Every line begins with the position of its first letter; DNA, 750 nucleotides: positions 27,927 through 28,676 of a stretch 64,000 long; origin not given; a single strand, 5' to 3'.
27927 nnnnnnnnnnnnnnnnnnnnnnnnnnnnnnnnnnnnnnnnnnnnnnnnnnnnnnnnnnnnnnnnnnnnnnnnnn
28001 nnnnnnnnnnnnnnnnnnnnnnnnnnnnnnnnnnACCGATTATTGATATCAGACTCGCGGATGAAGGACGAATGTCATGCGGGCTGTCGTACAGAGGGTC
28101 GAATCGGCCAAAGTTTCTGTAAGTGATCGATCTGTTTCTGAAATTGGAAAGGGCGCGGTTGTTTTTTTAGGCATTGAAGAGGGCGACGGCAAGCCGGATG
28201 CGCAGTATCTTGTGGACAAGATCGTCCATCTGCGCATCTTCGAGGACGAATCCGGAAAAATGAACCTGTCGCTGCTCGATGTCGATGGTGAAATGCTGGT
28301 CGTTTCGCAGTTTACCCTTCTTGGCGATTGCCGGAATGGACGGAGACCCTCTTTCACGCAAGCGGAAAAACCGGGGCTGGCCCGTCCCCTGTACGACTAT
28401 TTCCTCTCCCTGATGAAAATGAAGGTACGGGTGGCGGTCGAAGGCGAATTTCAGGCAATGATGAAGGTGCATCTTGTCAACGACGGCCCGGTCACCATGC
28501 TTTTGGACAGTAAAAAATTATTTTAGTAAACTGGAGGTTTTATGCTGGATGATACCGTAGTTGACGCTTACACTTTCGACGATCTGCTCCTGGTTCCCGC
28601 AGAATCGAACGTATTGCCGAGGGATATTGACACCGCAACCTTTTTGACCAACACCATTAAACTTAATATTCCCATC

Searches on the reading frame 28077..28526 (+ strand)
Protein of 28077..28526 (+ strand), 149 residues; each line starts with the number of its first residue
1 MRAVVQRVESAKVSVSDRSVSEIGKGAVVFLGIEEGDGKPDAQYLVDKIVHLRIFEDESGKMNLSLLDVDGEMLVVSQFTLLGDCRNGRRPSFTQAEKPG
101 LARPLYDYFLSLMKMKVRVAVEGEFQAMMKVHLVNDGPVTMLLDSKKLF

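Call 10: search_protein_families(library=pfam, proteins=[window:28077-28526:+])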
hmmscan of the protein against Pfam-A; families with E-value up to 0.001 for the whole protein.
window:28077-28526:+ (149 aa): 1 family
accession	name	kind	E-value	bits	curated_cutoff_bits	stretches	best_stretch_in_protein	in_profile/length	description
PF02580.21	Tyr_Deacylase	-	2.2e-56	190.6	25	1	2-144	1-144/144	D-Tyr-tRNA(Tyr) deacylase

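Call 42: find_encoding_contigs(protein=window:28077-28526:+, flank=3000, max_places=10)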
Protein window:28077-28526:+ (149 aa): 1 contig read that carries it; 1 place shown.
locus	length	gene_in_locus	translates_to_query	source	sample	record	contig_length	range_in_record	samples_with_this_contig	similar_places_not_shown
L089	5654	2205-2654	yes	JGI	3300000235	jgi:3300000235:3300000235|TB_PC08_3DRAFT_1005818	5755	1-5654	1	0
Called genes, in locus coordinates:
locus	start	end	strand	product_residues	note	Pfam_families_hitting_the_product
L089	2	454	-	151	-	?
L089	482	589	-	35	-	-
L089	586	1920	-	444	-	PF01979:Amidohydro_1, PF07969:Amidohydro_3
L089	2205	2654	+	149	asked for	PF02580:Tyr_Deacylase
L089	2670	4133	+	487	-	PF00478:IMPDH, PF00571:CBS, PF01070:FMN_dh (weak), PF03060:NMO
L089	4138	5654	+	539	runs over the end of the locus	?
